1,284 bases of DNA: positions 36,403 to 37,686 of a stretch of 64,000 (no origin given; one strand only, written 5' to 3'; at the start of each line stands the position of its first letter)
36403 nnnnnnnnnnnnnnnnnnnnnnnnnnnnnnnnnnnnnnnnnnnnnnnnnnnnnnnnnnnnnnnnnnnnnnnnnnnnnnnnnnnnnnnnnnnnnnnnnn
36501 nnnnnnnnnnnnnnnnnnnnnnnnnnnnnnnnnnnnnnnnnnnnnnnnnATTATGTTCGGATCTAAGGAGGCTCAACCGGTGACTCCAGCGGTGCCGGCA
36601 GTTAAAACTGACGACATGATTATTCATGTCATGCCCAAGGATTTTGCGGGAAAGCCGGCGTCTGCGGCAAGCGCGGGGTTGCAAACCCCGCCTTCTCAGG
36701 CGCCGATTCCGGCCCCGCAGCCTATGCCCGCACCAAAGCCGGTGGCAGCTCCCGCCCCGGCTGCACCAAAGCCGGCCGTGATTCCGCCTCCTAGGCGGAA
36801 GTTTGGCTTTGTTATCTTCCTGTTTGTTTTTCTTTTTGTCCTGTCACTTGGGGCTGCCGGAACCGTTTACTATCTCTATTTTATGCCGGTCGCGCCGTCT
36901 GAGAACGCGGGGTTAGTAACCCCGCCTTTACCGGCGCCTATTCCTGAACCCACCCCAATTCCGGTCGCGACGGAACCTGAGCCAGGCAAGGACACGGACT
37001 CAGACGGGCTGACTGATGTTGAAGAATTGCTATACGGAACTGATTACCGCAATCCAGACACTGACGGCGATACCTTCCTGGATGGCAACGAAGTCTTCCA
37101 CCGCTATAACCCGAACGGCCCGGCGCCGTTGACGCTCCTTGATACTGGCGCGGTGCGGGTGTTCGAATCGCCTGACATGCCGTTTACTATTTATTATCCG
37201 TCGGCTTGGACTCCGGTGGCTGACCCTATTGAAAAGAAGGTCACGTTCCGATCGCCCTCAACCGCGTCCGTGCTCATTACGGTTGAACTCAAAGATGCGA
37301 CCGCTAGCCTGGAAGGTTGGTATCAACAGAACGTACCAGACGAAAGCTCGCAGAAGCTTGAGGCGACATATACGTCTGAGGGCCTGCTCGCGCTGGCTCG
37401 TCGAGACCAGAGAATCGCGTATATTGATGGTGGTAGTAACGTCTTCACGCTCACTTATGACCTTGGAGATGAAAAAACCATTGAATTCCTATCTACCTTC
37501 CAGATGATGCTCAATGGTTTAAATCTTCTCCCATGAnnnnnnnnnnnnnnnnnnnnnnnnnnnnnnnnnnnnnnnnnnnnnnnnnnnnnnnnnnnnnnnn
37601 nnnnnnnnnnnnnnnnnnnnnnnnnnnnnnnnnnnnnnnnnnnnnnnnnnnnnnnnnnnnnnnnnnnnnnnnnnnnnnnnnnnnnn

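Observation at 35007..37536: Tandem triplet of paralogous Pro-rich, dockerin/TSP3-like repeat membrane proteins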

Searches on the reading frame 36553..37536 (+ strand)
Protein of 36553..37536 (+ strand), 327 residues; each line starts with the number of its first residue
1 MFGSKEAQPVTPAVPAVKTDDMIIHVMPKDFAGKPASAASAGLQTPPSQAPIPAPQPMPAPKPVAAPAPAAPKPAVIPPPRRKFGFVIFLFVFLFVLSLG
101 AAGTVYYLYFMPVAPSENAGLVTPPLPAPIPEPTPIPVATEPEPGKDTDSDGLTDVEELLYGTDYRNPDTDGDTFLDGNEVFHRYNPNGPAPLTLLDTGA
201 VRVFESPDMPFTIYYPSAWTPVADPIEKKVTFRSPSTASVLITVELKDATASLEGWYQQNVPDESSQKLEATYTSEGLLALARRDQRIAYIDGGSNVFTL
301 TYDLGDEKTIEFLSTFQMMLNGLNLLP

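Call 3: search_protein_families(library=pfam, proteins=[window:36553-37536:+], max_evalue=1)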
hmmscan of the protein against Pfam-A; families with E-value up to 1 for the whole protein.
window:36553-37536:+ (327 aa): 2 families
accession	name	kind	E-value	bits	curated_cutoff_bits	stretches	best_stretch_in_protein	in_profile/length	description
PF18884.5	TSP3_bac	-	0.023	15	25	1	147-164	1-18/22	Bacterial TSP3 repeat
PF01789.22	PsbP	-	0.2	12.1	23.5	1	202-250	4-52/155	PsbP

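Call 4: search_protein_families(library=ncbifam, proteins=[window:36553-37536:+], max_evalue=1)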
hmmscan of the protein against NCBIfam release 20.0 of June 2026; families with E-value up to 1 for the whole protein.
window:36553-37536:+ (327 aa): 1 family
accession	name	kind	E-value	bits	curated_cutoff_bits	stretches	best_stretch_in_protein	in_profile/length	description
NF033765.2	gliding_CglD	equivalog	2.6e-05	22.2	400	1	145-182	205-242/1124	adventurous gliding motility lipoprotein CglD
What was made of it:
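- Neither the Pfam nor the NCBIfam scan gives any functional domain beyond TSP3 and the PsbP fold (calls 3, 4).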

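Call 13: find_homologous_proteins(query=window:36553-37536:+)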
Query window:36553-37536:+ (327 aa): 378 proteins with E <= 0.001 among 8000 candidates; the best 120 are listed.
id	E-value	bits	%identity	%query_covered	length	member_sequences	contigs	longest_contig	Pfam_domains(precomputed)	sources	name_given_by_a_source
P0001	1.7e-206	703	100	97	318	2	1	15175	-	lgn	-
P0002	3.0e-150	518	65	100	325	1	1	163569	-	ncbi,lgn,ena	-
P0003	3.7e-141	488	68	100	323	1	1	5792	-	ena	-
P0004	1.0e-139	484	65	100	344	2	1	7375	-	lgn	-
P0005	1.3e-131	457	70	70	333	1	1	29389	-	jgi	-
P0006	3.9e-124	433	61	100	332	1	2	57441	-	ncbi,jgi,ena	ncbi:MAG: hypothetical protein WC802_04930 [Patescibacteria group bacterium]|jgi:hypothetical protei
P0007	1.3e-122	428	62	100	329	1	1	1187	-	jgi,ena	-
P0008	4.7e-119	416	74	57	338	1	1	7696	-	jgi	jgi:hypothetical protein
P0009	2.6e-117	410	60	100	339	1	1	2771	-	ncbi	-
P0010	1.6e-91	325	61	56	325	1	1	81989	-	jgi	jgi:hypothetical protein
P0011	5.7e-88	314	49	93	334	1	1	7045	-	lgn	-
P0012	4.9e-86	307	48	100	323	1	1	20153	-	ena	-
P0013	1.0e-85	306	46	94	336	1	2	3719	-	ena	-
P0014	2.2e-85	305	46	99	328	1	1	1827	-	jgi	jgi:hypothetical protein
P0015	2.4e-84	302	49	98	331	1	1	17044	-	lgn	-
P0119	4.3e-61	225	39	99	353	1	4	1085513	-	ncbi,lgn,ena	-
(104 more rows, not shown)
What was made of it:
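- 36553..37536 (+): P3 gene (327 aa): cytoplasmic motif, Pro-rich tail, TM, stalk, TSP3 pair and a C-terminal PsbP-fold domain. 378 homologues, full length at 39-76% identity (call 13).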

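Call 15: find_encoding_contigs(protein=P0002, flank=10000, max_places=2)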
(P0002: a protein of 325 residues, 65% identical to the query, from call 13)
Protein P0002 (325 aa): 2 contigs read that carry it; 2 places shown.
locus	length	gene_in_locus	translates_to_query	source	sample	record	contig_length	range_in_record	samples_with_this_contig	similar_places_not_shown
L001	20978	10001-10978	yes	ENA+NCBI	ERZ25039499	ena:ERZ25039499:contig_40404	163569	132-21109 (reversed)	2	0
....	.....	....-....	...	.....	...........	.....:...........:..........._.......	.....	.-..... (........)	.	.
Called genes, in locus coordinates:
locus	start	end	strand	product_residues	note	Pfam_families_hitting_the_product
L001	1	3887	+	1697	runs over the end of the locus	PF18895:T4SS_pilin (weak), PF13205:Big_5 (weak), PF13948:DUF4215 (faint), PF13205:Big_5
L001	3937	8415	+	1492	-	PF13948:DUF4215 (faint)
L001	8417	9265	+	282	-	PF18884:TSP3_bac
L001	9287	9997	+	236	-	PF18884:TSP3_bac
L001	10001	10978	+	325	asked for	-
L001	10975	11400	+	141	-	PF02130:YbeY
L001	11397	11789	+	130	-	PF01219:DAGK_prokar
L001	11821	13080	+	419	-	PF25216:Volactin (faint), PF02491:SHS2_FTSA, PF06723:MreB_Mbl (weak), PF11104:PilM_2 (weak), PF14450:FtsA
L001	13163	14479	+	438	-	PF00091:Tubulin, PF12327:FtsZ_C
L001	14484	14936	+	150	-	PF22811:Zn_ribbon_NrdR, PF03477:ATP-cone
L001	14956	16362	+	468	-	PF00224:PK, PF02887:PK_C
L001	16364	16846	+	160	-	PF13473:Cupredoxin_1, PF00127:Copper-bind (weak)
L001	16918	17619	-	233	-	-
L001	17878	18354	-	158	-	PF18931:DUF5680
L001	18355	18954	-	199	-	-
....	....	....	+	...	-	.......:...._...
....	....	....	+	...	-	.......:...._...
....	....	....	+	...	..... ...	-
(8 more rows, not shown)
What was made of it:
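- The downstream FtsA keeps the SHS2/1C domain (call 15).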

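Call 16: find_encoding_contigs(protein=P0119, flank=10000, max_places=2)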
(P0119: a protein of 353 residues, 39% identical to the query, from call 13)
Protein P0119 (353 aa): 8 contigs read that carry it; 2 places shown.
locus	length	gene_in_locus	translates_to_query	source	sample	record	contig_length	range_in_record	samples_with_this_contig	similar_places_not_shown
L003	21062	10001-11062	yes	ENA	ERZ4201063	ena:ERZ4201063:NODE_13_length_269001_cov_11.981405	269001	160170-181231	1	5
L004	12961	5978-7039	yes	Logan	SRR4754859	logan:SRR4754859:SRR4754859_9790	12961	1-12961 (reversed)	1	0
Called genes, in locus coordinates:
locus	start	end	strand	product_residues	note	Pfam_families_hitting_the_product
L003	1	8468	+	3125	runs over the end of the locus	PF18895:T4SS_pilin (faint), PF13948:DUF4215 (faint), PF13205:Big_5 (weak), PF00092:VWA (weak), PF13519:VWA_2 (weak)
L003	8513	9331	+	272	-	-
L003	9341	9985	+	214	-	PF18884:TSP3_bac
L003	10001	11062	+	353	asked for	-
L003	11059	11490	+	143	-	PF02130:YbeY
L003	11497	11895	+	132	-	PF01219:DAGK_prokar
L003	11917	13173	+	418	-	PF02491:SHS2_FTSA, PF11104:PilM_2 (weak), PF06277:EutA (weak), PF06723:MreB_Mbl, PF14450:FtsA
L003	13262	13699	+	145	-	PF00293:NUDIX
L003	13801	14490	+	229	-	-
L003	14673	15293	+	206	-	-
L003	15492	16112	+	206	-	-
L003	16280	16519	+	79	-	-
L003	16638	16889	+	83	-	-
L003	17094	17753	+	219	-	-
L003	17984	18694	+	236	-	-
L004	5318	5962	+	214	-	PF18884:TSP3_bac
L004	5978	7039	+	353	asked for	-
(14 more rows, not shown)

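Call 18: find_related_loci(query=A1, collection=genome_contigs, flank=6000)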
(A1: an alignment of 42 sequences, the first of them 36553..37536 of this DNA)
Query A1 (327 aa) in genome_contigs; peptide patterns used: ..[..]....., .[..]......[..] (x = any residue, [..] = any of these).
600 stretches matched a pattern (row limit reached: there are more); 349 encode a relative of the query (tblastn E <= 1e-3); the best 80 are kept; 80 distinct loci.
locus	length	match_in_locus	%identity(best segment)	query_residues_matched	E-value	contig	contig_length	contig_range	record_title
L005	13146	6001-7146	65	1-327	6e-128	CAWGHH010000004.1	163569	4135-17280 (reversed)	MAG: Candidatus Uhrbacteria bacterium isolate MFD02832.bin.1.179 genome assembly, contig: contig_40404, whole genome sho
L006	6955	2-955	68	1-322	5e-119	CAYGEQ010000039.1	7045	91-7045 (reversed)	MAG TPA_asm: uncultured Gammaproteobacteria bacterium isolate ERP113451_co1_208 genome assembly, contig: NODE_13989_leng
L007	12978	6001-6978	59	1-321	2e-96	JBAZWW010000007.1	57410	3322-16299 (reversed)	MAG: Patescibacteria group bacterium isolate SO_2017_GW1_41 NODE_2904_length_57410_cov_1.678753_OW334_2017, whole genome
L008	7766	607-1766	54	18-327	2e-85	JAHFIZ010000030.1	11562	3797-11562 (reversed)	MAG: Candidatus Uhrbacteria bacterium isolate nzgw374 NODE_5821_length_11563_cov_3.542562, whole genome shotgun sequence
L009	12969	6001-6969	43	1-327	2e-75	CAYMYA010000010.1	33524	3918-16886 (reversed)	MAG TPA_asm: uncultured Gammaproteobacteria bacterium isolate SRP192515_co2_178 genome assembly, contig: NODE_933_length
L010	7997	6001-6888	44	21-326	3e-72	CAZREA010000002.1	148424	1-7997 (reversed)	MAG TPA_asm: uncultured Gammaproteobacteria bacterium isolate SRP342105_co2_22 genome assembly, contig: NODE_66_length_1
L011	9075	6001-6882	45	22-327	7e-69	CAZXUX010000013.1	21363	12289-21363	MAG TPA_asm: uncultured Gammaproteobacteria bacterium isolate SRP342105_co1_333 genome assembly, contig: NODE_3279_lengt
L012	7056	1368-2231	44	22-326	1e-68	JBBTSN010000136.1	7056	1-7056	MAG: Patescibacteria group bacterium isolate H41-bin180_1 H41_bin180_1_000000000136, whole genome shotgun sequence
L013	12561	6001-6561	56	141-327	7e-68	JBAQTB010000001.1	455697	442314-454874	MAG: Patescibacteria group bacterium isolate MFD03292_ilm_asm_bin19 k127_12807, whole genome shotgun sequence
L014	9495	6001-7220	41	1-327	2e-66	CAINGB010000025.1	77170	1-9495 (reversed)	Candidatus Uhrbacteria bacterium isolate LJ_bin-3226 genome assembly, contig: bin-3226:25/48, whole genome shotgun seque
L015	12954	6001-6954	41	1-327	5e-66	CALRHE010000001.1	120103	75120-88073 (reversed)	MAG: Candidatus Uhrbacteria bacterium isolate MaH-09apr19-21 genome assembly, contig: MaH-09apr19-C176, whole genome sho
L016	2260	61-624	53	140-327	3e-66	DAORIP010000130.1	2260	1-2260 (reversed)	MAG TPA_asm: bacterium isolate AMR_MDS_5574 NODE_13875_length_2260_cov_4.179138, whole genome shotgun sequence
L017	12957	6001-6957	39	2-325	3e-63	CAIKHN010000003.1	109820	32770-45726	Candidatus Uhrbacteria bacterium isolate LJ-3-15m_bin-0684 genome assembly, contig: bin-0684:03/40, whole genome shotgun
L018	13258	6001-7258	51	146-327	3e-62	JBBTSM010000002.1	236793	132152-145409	MAG: Patescibacteria group bacterium isolate H41-bin182_1 H41_bin182_1_000000000002, whole genome shotgun sequence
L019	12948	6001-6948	39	2-324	3e-60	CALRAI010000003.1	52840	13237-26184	MAG: Candidatus Uhrbacteria bacterium isolate MaH-04nov19-6 genome assembly, contig: MaH-04nov19-C1263, whole genome sho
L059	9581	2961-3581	36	114-325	3e-32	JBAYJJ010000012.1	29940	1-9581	MAG: Patescibacteria group bacterium isolate SO_2016_GW1_53 scaffold02763_OW334_2016, whole genome shotgun sequence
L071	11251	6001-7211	26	26-323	2e-27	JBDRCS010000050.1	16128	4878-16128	MAG: Patescibacteria group bacterium isolate MEGAHIT-group-1.195 k141_8388988, whole genome shotgun sequence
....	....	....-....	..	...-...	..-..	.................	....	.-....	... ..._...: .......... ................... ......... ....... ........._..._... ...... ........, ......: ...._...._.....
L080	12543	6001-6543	31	147-327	7e-24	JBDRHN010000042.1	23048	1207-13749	MAG: bacterium isolate MEGAHIT-group-1.518 k141_9944075, whole genome shotgun sequence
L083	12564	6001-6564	33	145-327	2e-21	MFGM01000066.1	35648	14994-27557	MAG: Candidatus Falkowbacteria bacterium RIFOXYC2_FULL_48_21 rifoxyc2_full_scaffold_541, whole genome shotgun sequence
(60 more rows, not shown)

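Call 35: predict_structure(alignment_id=A1)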
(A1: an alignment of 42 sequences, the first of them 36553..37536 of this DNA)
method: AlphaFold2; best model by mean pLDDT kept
length: 327 residues; sequences in the alignment: 42
mean_pLDDT: 74.1   pTM: 0.47
mean pLDDT of the five models: 74.1, 73.5, 72.2, 72.1, 71.1
residues with pLDDT >= 90: 114; 70-90: 56; 50-70: 123; < 50: 34
segments of 3 or more residues with pLDDT < 50: 1-5, 15-19, 41-45, 141-144, 182-185
pLDDT, mean of each block of 10 residues (from residue 1): 50 50 68 65 53 66 61 64 80 94 90 61 60 64 49 57 51 54 50 62 94 94 97 93 97 96 89 93 93 98 80 82 92
secondary structure, 60 per line:
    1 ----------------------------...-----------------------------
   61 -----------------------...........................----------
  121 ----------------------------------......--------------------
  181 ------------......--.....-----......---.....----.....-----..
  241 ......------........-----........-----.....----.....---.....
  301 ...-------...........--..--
elements in order: H84-110 H155-160 H193-198 E201-205 E211-216 E220-224 E229-233 E239-246 H253-260 E269-273 E279-283 E288-292 E296-303 H311-321
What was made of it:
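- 37150..37533 (+): P3 C-terminal PsbP/Mog1-fold domain (residues ~200-327). AF2 block pLDDT is mostly 89-98, dipping to 80-82 at residues 301-320 (call 35).
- On PsbP family / PsbP-Mog1 fold (P3 C-terminal domain): The model's block pLDDT is mostly 89-98 (80-82 at 301-320) (call 35).
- The AF2 model of the P3 TSP3 region has low confidence (pLDDT ~50-57, call 35).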

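Call 40: fold_search(model_id=the predicted structure, library=pdb)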
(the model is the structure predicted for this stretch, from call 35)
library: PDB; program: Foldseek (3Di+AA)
matches with E <= 10: 1011; with E <= 0.001: 14
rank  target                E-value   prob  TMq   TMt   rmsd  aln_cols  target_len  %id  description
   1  3hlz_A                1.5e-05  1.00  0.28  0.34   8.9       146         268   14  Crystal structure of BT_1490 (NP_810393.1) from BACTEROIDES THETAIOTAOMICRON VPI-5482 at 1.50 A resolution (released 2009-06-16)
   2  3hlz_B                2.3e-05  1.00  0.28  0.34   8.9       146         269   14  Crystal structure of BT_1490 (NP_810393.1) from BACTEROIDES THETAIOTAOMICRON VPI-5482 at 1.50 A resolution (released 2009-06-16)
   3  9gnw_P                4.0e-05  1.00  0.29  0.46   6.6       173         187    9  Universal PSII assembly intermediate (released 2025-09-17)
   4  9i4t_P                1.3e-04  1.00  0.26  0.45   7.2       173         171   11  Photosystem II from Arabidopsis thaliana (released 2026-03-25)
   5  1v2b_B                2.1e-04  1.00  0.27  0.52   5.8       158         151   13  Crystal Structure of PsbP Protein in the Oxygen-Evolving Complex of Photosystem II from Higher Plants (released 2004-05-18)
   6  4rth_A                2.1e-04  1.00  0.27  0.47   7.2       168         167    8  The crystal structure of PsbP from Zea mays (released 2015-03-11)
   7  1v2b_A                2.3e-04  1.00  0.27  0.52   5.5       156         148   13  Crystal Structure of PsbP Protein in the Oxygen-Evolving Complex of Photosystem II from Higher Plants (released 2004-05-18)
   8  5xnl_P                2.6e-04  1.00  0.26  0.43   7.3       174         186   10  Structure of stacked C2S2M2-type PSII-LHCII supercomplex from Pisum sativum (released 2017-09-20)
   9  8z9d_P                2.6e-04  1.00  0.26  0.42   6.8       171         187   10  cryo-EM structure of PSII-LHCII megacomplex from spinach (released 2024-11-13)
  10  2xb3                  2.8e-04  1.00  0.29  0.55   6.4       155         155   14  The Structure of Cyanobacterial PsbP (released 2010-08-25)
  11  2vu4                  3.1e-04  1.00  0.28  0.53   5.2       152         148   11  Structure of PsbP protein from Spinacia oleracea at 1.98 A resolution (released 2009-07-21)
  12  2lnj_MODEL_1_A        4.4e-04  1.00  0.29  0.52   6.0       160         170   13  Solution Structure of Cyanobacterial PsbP (CyanoP) from Synechocystis sp. PCC 6803 (released 2012-06-06)
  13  6kac_P                7.3e-04  1.00  0.27  0.43   7.7       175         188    7  Cryo-EM structure of the C2S2-type PSII-LHCII supercomplex from Chlamydomonas reihardtii (released 2019-10-23)
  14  3wa5_B                9.1e-04  1.00  0.21  0.47   9.6       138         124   12  Crystal Structure of type VI peptidoglycan muramidase effector Tse3 in complex with its cognate immunity protein Tsi3 (released 2013-10-02)
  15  9grx_0                4.0e-03  1.00  0.28  0.51   6.0       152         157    8  NDH-PSI-LHCI supercomplex from S. oleracea (released 2025-02-12)
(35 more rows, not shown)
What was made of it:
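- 37150..37533 (+): Foldseek PDB hits: BT_1490 3hlz at 1.5e-5, PsbP and CyanoP at 4e-5 to 4e-4, then Tsi3, SciW and Mtb Apa, with probability up to 1.00 (call 40).
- On PsbP family / PsbP-Mog1 fold (P3 C-terminal domain): Foldseek gives E 1.5e-5 to 9e-4 and probability 1.00 to 3hlz, 1v2b, 2xb3, 2lnj and 3wa5 (call 40).
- Closest known: PsbP / CyanoP / Mog1 / DUF1795 fold superfamily. Same: Fold match with probability up to 1.00 and E 1.5e-5 to 9e-4 to BT_1490, plant PsbP, cyanobacterial PsbP and Tsi3 (call 40).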

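Call 46: search_protein_families(library=pfam, alignment_id=A1, max_evalue=1)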
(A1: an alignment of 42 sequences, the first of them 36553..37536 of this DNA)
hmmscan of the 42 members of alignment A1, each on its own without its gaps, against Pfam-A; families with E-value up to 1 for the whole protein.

A. member 1, window:36553-37536:+ (327 aa): 2 families
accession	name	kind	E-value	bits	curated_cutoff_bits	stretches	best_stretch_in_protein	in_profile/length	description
PF18884.5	TSP3_bac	-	0.023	15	25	1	147-164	1-18/22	Bacterial TSP3 repeat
PF01789.22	PsbP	-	0.2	12.1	23.5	1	202-250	4-52/155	PsbP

B. families by the number of members that match (of 42 scanned): 39 families (the first 25 are shown)
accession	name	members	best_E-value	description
PF18884.5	TSP3_bac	40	0.00018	Bacterial TSP3 repeat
PF01789.22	PsbP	20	0.00037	PsbP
PF10907.13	DUF2749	5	0.00012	Protein of unknown function (DUF2749)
PF17870.6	Insulin_TMD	4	0.067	Insulin receptor trans-membrane segment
PF05887.16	Trypan_PARP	3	0.023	Procyclic acidic repetitive protein (PARP)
PF03929.21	PepSY_TM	3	0.037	PepSY-associated TM region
PF18933.6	PsbP_2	3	0.1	PsbP-like protein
PF16101.10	PRIMA1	2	0.01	Proline-rich membrane anchor 1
PF13858.11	DUF4199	2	0.096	Protein of unknown function (DUF4199)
PF14283.11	CD1107-like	2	0.12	Mobile element protein CD1107-like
PF04977.20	DivIC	2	0.24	Septum formation initiator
PF21827.1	New_glue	1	0.00022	New glue protein family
PF00584.25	SecE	1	0.0096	SecE/Sec61-gamma subunits of protein translocation complex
PF01292.26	Ni_hydr_CYTB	1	0.028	Prokaryotic cytochrome b561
PF14316.11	DUF4381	1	0.037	Domain of unknown function (DUF4381)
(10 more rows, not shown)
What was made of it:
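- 36985..37122 (+): P3 TSP3-type pair (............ and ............). Together with the following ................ this is the most conserved stretch of the protein. Pfam PF18884 scores 15 bits, below cut-off, but matches 40/42 orthologues at E<=1 (calls 3, 46).
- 37150..37533 (+): 20/42 orthologues weakly match Pfam PsbP, best 3.7e-4 (call 46).
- On PsbP family / PsbP-Mog1 fold (P3 C-terminal domain): The best orthologue gives 3.7e-4, and 20/42 match weakly (calls 3, 46).
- Closest known: PsbP / CyanoP / Mog1 / DUF1795 fold superfamily. Same: 20/42 orthologues give weak PsbP profile hits (call 46).
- P3's C-terminal domain has a PsbP/Mog1 fold, a fold widely used as a protein- or ligand-binding adaptor (calls 40, 46). 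Pfam DivIC matches 2/42 members at E>=0.24 and PilO 1/42 at 0.086 (call 46).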
